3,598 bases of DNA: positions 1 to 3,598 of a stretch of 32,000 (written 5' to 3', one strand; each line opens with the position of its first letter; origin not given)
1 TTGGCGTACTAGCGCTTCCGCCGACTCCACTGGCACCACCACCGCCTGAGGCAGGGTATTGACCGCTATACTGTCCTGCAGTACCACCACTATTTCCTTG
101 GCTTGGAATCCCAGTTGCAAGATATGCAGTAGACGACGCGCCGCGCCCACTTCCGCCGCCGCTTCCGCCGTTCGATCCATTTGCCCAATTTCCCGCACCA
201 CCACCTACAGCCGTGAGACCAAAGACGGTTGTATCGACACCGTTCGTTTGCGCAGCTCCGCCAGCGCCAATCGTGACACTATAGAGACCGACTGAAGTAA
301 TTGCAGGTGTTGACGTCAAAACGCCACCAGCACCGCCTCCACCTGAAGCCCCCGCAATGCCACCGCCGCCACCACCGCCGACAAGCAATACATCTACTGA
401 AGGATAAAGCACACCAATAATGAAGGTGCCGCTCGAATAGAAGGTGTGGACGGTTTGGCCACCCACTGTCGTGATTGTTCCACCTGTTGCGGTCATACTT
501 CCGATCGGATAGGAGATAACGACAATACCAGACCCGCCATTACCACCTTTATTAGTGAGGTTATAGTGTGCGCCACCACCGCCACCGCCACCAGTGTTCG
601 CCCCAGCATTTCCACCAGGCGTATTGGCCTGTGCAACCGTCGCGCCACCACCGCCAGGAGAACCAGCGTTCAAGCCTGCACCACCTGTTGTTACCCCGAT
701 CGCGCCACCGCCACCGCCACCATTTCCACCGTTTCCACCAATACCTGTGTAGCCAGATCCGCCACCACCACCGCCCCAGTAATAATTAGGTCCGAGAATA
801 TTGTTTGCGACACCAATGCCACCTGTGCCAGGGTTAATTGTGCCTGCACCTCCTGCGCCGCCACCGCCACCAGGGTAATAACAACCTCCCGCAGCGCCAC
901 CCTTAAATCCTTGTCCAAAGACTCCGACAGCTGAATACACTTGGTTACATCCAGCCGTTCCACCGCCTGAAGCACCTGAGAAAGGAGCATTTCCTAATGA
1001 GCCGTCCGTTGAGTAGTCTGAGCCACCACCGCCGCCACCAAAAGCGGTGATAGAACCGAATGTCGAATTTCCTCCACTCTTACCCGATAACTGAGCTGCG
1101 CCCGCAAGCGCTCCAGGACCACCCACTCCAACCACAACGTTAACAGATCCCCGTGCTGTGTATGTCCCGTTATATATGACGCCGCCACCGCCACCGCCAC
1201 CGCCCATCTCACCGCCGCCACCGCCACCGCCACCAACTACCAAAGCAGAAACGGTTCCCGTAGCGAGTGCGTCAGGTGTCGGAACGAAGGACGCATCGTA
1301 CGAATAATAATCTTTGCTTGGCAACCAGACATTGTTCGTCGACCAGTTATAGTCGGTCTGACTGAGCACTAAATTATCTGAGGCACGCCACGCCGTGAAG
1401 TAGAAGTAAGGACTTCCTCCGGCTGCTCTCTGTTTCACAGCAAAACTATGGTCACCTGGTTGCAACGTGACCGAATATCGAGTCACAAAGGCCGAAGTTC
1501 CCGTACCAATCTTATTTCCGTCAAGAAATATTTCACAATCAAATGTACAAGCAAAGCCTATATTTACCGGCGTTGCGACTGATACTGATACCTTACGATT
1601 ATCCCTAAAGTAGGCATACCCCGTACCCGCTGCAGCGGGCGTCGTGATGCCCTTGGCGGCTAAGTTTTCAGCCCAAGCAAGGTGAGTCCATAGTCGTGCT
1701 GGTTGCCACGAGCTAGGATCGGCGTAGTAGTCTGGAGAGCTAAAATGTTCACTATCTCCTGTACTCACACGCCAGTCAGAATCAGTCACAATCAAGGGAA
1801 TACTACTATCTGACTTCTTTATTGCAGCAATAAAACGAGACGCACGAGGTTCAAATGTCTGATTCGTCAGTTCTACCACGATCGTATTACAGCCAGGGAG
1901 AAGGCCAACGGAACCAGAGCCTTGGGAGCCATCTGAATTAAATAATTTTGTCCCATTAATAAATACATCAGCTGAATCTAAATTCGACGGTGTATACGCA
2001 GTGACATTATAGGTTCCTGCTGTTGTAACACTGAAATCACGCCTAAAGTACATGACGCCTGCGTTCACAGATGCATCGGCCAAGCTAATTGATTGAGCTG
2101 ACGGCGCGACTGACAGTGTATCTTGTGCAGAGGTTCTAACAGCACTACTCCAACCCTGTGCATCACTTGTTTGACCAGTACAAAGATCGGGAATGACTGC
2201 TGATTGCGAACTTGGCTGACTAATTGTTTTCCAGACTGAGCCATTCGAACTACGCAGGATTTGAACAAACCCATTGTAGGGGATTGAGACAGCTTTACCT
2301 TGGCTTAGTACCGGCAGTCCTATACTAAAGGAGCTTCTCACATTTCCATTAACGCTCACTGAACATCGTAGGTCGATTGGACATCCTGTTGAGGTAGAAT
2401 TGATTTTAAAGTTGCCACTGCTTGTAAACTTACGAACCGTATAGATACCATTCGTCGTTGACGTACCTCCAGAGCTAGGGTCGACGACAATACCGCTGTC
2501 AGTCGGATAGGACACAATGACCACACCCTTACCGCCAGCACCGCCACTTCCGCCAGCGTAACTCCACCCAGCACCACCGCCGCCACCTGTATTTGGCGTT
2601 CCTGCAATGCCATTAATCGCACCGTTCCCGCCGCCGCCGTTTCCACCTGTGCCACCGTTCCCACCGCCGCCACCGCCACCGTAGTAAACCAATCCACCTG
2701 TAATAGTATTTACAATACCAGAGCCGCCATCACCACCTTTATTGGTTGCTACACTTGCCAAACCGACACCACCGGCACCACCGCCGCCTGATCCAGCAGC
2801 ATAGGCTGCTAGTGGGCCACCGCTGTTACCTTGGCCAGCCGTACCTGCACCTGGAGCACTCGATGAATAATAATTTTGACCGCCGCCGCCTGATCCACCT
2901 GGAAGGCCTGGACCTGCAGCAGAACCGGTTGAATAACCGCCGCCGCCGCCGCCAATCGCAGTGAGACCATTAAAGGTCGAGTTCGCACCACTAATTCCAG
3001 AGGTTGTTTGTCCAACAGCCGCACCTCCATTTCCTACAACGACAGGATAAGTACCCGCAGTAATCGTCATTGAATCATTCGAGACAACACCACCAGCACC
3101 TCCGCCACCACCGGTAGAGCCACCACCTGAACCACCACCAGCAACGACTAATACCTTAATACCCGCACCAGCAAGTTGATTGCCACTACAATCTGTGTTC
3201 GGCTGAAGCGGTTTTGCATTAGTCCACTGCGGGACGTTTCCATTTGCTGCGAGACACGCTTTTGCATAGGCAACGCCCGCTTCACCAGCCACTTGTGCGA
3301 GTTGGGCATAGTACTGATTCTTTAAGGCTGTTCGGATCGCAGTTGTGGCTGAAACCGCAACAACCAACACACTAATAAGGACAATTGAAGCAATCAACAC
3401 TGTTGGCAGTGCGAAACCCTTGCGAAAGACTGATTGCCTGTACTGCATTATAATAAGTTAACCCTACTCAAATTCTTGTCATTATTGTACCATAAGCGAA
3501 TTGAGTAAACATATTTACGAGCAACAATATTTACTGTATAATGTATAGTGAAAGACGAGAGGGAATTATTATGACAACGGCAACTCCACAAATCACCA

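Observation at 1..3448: Unlisted ORF of at least 1,149 codons: glycine-rich three-module protein on a minor-pilin-type N-terminus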

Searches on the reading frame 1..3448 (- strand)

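Call 3: search_protein_families(library=pfam, proteins=[window:1-3448:-], max_evalue=1)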
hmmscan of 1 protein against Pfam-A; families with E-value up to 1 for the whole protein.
window:1-3448:- (1149 aa): 2 families
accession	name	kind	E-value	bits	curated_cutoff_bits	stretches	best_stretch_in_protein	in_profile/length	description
PF21722.4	Gly_rich_2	-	6.4e-41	141.3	24.3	4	96-314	16-225/226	Glycine-rich domain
PF20520.3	Ac45-VOA1_TM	-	0.15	12.3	25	1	17-40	10-33/39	V0 complex accessory subunit Ac45/VOA1 transmembrane domain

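Call 4: search_protein_families(library=ncbifam, proteins=[window:1-3448:-], max_evalue=1)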
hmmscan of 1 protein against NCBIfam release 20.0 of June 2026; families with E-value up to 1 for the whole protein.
window:1-3448:- (1149 aa): 1 family
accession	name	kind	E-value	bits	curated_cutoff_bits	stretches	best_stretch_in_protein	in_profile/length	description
NF007660.0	PRK10332.1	equivalog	0.19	12.3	86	1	9-55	8-55/107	prepilin-type N-terminal cleavage/methylation domain-containing protein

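Call 10: find_homologous_proteins(query=window:1-3448:-, max_evalue=0.00001)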
Query window:1-3448:- (1149 aa): 3013 proteins with E <= 0.00001 among 8000 candidates; the best 120 are listed.
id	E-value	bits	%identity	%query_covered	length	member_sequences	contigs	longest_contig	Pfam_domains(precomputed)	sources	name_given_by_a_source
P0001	0.0e+0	2420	100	100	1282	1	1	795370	PF21722.5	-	-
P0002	0.0e+0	1295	61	62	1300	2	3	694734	PF21722.5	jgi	jgi:hypothetical protein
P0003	0.0e+0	1264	59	60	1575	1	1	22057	PF21722.5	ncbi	ncbi:MAG: glycine-rich domain-containing protein [Candidatus Microsaccharimonas sp.]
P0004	0.0e+0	1182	57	62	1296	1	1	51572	PF21722.5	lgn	-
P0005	0.0e+0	1137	50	72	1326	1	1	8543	PF21722.5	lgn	-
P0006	0.0e+0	1134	50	80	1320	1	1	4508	PF21722.5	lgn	-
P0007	0.0e+0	1112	57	88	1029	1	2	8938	PF21722.5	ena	-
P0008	0.0e+0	1103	58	62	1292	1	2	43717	PF21722.5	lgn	-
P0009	0.0e+0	1062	53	88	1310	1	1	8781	PF21722.5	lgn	-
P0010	0.0e+0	1040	55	88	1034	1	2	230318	PF21722.5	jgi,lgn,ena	-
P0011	0.0e+0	1027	69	14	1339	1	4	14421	PF21722.5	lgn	-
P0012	1.5e-297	1008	54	87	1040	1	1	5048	PF21722.5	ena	-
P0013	3.0e-295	1001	54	87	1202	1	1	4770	PF21722.5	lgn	-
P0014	7.5e-295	999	48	71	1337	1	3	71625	PF21722.5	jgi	jgi:hypothetical protein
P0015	5.7e-292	990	53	87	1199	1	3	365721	PF21722.5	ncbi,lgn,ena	-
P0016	9.0e-291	986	65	14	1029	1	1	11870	PF21722.5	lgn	-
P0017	1.9e-281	955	50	89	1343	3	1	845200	PF21722.5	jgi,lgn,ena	-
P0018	4.2e-280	951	53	88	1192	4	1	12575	PF21722.5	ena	-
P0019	2.3e-279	948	64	14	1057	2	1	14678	PF21722.5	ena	-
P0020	3.3e-277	941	51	87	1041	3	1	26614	PF21722.5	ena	-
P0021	2.5e-275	935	51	88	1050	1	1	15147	PF21722.5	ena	-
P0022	2.6e-275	935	53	87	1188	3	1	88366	PF21722.5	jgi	jgi:hypothetical protein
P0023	3.7e-273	928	51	88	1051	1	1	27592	PF21722.5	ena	-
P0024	7.0e-271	920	48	77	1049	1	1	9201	PF21722.5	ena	-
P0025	5.7e-265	901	49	88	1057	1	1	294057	PF21722.5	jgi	jgi:hypothetical protein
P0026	5.9e-263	894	48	61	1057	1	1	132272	PF21722.5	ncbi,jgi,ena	ncbi:MAG TPA: hypothetical protein VIM31_04095 [Candidatus Microsaccharimonas sp.]|jgi:hypothetical 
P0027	7.6e-261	887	50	88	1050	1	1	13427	PF21722.5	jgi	jgi:hypothetical protein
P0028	9.9e-258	877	34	43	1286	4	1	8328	PF21722.5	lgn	-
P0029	2.1e-257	875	49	59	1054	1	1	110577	PF21722.5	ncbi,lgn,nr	ncbi:MAG: hypothetical protein JWN12_754 [Candidatus Saccharibacteria bacterium]|nr:hypothetical pro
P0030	1.7e-256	872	48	61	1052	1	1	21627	PF21722.5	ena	-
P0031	3.5e-254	865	53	66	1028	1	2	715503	PF21722.5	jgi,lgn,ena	-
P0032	5.4e-253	861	47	67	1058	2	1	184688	PF21722.5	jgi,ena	-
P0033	2.1e-250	852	49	59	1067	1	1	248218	PF21722.5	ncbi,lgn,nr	ncbi:MAG: hypothetical protein JWO99_364 [Candidatus Saccharibacteria bacterium]|nr:hypothetical pro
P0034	9.7e-249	847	41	60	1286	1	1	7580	PF21722.5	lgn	-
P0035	3.6e-248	845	47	68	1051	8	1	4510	PF21722.5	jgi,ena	-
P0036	7.2e-248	844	48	88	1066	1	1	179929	PF21722.5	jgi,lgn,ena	-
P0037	1.9e-247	842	48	62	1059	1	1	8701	PF21722.5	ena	-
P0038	1.2e-244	833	52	64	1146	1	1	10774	PF21722.5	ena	-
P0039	1.5e-244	833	50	69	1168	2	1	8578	PF21722.5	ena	-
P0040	2.8e-244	832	45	56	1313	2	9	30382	PF21722.5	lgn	-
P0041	6.2e-244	831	47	61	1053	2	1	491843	PF21722.5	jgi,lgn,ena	-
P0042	1.3e-243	830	48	61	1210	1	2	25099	PF21722.5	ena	-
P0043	4.0e-243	828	49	59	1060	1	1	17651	PF21722.5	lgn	-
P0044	7.5e-239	814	47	61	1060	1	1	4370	PF21722.5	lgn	-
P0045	3.2e-238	812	67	8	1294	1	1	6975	PF21722.5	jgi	jgi:hypothetical protein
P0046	4.4e-232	792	46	37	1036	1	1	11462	PF21722.5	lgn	-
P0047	6.0e-228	778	50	63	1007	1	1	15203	PF21722.5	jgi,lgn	jgi:hypothetical protein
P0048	2.9e-227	776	66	14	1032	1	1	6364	PF21722.5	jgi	-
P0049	1.4e-225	770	49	35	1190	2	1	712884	PF21722.5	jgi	jgi:hypothetical protein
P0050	4.1e-223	762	65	18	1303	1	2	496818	PF21722.5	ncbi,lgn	-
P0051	7.0e-223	761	48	35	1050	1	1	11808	PF21722.5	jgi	jgi:hypothetical protein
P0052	2.9e-215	736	60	18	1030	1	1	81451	PF21722.5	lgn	-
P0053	1.5e-213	730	49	62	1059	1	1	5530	PF21722.5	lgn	-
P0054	8.2e-210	718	43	79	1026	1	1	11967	PF21722.5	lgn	-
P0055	2.0e-209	717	49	64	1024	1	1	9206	PF21722.5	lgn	-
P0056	1.4e-208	714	47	69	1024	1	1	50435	PF21722.5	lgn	-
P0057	3.4e-208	712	46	64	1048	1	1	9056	PF21722.5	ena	-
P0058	7.4e-208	711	35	44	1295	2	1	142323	PF21722.5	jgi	jgi:hypothetical protein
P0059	1.6e-207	710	49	58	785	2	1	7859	PF21722.5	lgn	-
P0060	5.8e-206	705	46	70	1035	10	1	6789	PF21722.5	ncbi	-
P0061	1.5e-205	704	62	14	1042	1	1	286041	PF21722.5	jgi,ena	-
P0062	2.9e-205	703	45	63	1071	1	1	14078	PF21722.5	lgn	-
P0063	8.7e-205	701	51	56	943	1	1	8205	PF21722.5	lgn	-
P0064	2.0e-204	700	41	37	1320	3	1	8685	PF21722.5,PF01410.24,PF00147.24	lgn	-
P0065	1.8e-203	697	67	14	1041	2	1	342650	PF21722.5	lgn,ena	-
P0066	1.3e-201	691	45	70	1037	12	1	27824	PF21722.5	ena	-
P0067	1.6e-199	684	64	17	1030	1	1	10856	PF21722.5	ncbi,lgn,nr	ncbi:MAG TPA: hypothetical protein VN081_03770 [Dongiaceae bacterium]|nr:hypothetical protein [Dongi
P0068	2.4e-199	683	38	44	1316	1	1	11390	PF21722.5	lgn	-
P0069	1.2e-197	678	48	63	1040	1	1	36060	PF21722.5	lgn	-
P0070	1.1e-196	674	42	43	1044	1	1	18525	PF21722.5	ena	-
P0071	1.9e-196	674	43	35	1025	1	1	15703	PF21722.5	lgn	-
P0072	1.0e-195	671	49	57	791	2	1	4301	PF21722.5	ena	-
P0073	2.4e-194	667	41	38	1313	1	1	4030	PF21722.5,PF01410.24,PF00147.24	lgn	-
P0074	7.5e-194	665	36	29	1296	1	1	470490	PF21722.5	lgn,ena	-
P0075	1.3e-193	664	40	38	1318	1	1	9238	PF21722.5,PF01410.24,PF00147.24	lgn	-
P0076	1.8e-193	664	58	3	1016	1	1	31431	PF21722.5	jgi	-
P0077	6.3e-193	662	46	64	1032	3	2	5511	PF21722.5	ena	-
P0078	5.8e-192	659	41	64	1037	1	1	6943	PF21722.5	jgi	jgi:hypothetical protein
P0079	8.5e-192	658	45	64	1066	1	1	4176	PF21722.5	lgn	-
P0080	9.4e-192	658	43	64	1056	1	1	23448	PF21722.5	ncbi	-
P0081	1.6e-191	657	64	14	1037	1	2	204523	PF21722.5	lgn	-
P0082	2.3e-191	657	48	58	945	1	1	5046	PF21722.5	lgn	-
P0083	6.5e-191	655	41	37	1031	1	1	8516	PF21722.5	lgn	-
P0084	1.2e-190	654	42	64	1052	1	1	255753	PF21722.5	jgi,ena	-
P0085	1.8e-190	654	38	36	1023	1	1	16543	PF21722.5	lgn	-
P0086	6.9e-189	649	49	63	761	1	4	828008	PF21722.5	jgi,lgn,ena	-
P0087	4.9e-187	642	40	44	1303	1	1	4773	PF21722.5,PF01410.24,PF00147.24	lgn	-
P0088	5.6e-187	642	47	62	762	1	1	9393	PF21722.5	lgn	-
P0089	3.7e-184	633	61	11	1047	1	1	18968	PF21722.5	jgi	jgi:hypothetical protein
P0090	1.3e-183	631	42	64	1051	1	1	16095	PF21722.5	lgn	-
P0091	1.9e-183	631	-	-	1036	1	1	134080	PF21722.5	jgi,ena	-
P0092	2.7e-183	630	40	36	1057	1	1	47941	PF21722.5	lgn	-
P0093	2.9e-183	630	60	13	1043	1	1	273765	PF21722.5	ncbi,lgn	ncbi:MAG: hypothetical protein V4611_03590 [Patescibacteria group bacterium]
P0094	9.7e-182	625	47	63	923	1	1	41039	PF21722.5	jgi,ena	-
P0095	5.6e-180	619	40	36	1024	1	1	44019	PF21722.5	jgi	jgi:hypothetical protein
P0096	3.4e-179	616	48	57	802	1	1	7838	PF21722.5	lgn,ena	-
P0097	1.6e-178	614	65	4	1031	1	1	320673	PF21722.5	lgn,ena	-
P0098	5.4e-177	609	63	18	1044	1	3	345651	PF21722.5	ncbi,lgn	-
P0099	1.6e-175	604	36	52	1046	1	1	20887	PF21722.5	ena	-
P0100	3.2e-175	603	65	8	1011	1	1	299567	PF21722.5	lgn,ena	-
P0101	3.3e-175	603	38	43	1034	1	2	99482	PF21722.5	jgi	jgi:septal ring-binding cell division protein DamX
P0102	1.1e-174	602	39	37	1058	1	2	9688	PF21722.5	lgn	-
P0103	5.3e-174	599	60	11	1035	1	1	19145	PF21722.5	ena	-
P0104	2.0e-173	597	66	8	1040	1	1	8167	PF21722.5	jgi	jgi:hypothetical protein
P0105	2.6e-173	597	39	43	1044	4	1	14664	PF21722.5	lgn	-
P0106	9.2e-173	595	47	63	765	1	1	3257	PF21722.5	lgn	-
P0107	2.9e-172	593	58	19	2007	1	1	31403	PF21722.5,PF25788.3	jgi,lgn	jgi:hypothetical protein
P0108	4.1e-172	593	42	70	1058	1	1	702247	PF21722.5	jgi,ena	-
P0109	4.4e-172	593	45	64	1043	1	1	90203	PF21722.5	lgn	-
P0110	3.3e-171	590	67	8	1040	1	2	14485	PF21722.5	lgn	-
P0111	4.1e-171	590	38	37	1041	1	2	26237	PF21722.5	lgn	-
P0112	1.1e-170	588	63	9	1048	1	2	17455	PF21722.5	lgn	-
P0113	6.8e-170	586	63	8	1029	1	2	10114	PF21722.5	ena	-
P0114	7.7e-170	585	61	9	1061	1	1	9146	PF21722.5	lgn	-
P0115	1.6e-169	584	39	39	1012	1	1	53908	PF21722.5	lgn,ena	-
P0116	2.4e-169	584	59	10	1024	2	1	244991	PF21722.5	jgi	jgi:hypothetical protein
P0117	2.5e-169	584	57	14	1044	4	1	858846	PF21722.5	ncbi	ncbi:MAG: glycine-rich domain-containing protein [Candidatus Saccharimonadota bacterium]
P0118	2.6e-169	584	68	6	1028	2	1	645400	PF21722.5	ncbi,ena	-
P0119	3.6e-169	583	63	11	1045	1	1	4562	PF21722.5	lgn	-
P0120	4.2e-168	580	38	45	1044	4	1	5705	PF21722.5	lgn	-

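Call 13: find_encoding_contigs(protein=P0001, flank=10000, max_places=3)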
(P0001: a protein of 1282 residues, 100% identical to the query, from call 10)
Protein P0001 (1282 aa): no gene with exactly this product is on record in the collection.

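Call 16: find_encoding_contigs(protein=P0002, flank=10000, max_places=2)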
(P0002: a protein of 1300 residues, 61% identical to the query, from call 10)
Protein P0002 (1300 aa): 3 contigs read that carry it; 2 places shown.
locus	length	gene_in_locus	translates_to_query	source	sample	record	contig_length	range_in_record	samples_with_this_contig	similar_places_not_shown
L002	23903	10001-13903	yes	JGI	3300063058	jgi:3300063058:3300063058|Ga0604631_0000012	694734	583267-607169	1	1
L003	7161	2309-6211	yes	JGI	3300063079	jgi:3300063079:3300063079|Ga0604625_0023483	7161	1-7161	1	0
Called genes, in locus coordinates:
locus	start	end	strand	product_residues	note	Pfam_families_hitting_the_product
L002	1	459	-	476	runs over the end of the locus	PF00749:tRNA-synt_1c, PF19269:Anticodon_2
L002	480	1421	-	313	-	-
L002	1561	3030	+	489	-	PF08308:PEGA, PF23381:Beta-prop_IFT122_1st (weak)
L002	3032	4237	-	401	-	PF04203:Sortase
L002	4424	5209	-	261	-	-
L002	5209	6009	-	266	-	PF03372:Exo_endo_phos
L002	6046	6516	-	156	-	PF01668:SmpB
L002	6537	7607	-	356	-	PF13439:Glyco_transf_4, PF00534:Glycos_transf_1, PF13692:Glyco_trans_1_4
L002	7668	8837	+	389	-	PF13477:Glyco_trans_4_2 (weak), PF20706:GT4-conflict (faint), PF13439:Glyco_transf_4, PF13579:Glyco_trans_4_4, PF00534:Glycos_transf_1, PF13692:Glyco_trans_1_4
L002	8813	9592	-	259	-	PF00561:Abhydrolase_1, PF12146:Hydrolase_4, PF12697:Abhydrolase_6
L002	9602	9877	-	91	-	PF00462:Glutaredoxin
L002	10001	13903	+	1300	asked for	PF21722:Gly_rich_2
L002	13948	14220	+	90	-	PF09527:ATPase_gene1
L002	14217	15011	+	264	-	PF00119:ATP-synt_A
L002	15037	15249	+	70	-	PF00137:ATP-synt_C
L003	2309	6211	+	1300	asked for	PF21722:Gly_rich_2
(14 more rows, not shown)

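Call 17: find_encoding_contigs(protein=P0010, flank=10000, max_places=2)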
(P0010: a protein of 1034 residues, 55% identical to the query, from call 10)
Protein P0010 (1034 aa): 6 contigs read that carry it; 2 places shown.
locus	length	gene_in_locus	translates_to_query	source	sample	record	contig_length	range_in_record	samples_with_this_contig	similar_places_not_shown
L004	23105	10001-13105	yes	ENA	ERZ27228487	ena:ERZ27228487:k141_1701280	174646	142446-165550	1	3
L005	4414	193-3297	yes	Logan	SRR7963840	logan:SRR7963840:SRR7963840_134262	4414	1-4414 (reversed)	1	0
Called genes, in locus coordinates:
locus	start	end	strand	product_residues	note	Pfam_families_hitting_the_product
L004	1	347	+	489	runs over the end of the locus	PF08308:PEGA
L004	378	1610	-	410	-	PF04203:Sortase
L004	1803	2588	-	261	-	-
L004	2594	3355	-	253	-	-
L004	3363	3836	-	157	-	PF00293:NUDIX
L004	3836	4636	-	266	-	PF03372:Exo_endo_phos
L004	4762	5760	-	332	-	-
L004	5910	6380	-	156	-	PF01668:SmpB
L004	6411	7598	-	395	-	PF13439:Glyco_transf_4, PF13579:Glyco_trans_4_4 (weak), PF00534:Glycos_transf_1, PF13692:Glyco_trans_1_4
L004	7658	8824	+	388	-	PF13477:Glyco_trans_4_2 (weak), PF20706:GT4-conflict (faint), PF13439:Glyco_transf_4, PF13579:Glyco_trans_4_4, PF00534:Glycos_transf_1, PF13692:Glyco_trans_1_4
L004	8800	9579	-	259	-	PF00561:Abhydrolase_1, PF06821:Ser_hydrolase (faint), PF12146:Hydrolase_4, PF12697:Abhydrolase_6, PF10230:LIDHydrolase (weak)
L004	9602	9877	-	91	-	PF00462:Glutaredoxin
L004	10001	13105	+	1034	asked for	PF21722:Gly_rich_2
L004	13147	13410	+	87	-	PF09527:ATPase_gene1 (weak)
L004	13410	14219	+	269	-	PF00119:ATP-synt_A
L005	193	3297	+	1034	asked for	PF21722:Gly_rich_2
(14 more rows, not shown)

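Call 18: find_encoding_contigs(protein=P0086, flank=10000, max_places=2)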
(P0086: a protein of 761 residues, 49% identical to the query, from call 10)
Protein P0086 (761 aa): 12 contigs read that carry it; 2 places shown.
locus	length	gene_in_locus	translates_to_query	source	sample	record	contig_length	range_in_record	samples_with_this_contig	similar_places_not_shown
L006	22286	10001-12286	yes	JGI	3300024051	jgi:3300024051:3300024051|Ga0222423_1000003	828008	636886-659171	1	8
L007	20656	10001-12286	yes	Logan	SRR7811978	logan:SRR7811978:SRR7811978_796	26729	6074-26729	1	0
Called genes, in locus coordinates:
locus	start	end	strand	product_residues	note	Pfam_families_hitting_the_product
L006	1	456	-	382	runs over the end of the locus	-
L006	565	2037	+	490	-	PF08308:PEGA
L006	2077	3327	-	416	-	PF04203:Sortase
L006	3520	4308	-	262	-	-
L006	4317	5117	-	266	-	PF03372:Exo_endo_phos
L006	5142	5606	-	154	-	PF01668:SmpB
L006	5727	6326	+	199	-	-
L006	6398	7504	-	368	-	PF13439:Glyco_transf_4, PF00534:Glycos_transf_1, PF13692:Glyco_trans_1_4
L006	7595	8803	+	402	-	PF13477:Glyco_trans_4_2 (weak), PF20706:GT4-conflict (faint), PF13439:Glyco_transf_4, PF13579:Glyco_trans_4_4, PF00534:Glycos_transf_1, PF13692:Glyco_trans_1_4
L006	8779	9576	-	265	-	PF12146:Hydrolase_4, PF00561:Abhydrolase_1, PF12697:Abhydrolase_6, PF00561:Abhydrolase_1 (weak)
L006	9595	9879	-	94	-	PF00462:Glutaredoxin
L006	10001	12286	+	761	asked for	PF21722:Gly_rich_2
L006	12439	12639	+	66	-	PF09527:ATPase_gene1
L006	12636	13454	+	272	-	PF00119:ATP-synt_A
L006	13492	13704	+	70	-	PF00137:ATP-synt_C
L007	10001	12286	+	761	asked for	PF21722:Gly_rich_2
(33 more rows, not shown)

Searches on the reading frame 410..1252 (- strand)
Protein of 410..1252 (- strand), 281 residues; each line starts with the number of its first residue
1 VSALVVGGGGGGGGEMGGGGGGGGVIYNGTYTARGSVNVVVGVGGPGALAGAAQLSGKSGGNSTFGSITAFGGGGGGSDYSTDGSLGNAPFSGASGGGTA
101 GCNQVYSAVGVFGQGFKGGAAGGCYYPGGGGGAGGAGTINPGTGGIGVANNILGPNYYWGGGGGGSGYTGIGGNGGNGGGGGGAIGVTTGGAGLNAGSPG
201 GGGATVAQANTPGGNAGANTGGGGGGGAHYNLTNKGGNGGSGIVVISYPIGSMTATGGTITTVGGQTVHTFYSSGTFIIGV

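Call 79: search_protein_families(library=phrogs, proteins=[window:410-1252:-], max_evalue=0.001)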
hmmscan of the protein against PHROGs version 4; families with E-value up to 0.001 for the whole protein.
window:410-1252:- (281 aa): 1 family
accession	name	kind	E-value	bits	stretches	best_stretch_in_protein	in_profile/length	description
phrog_2295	-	unknown function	1.5e-34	120.8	1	1-277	598-890/1183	-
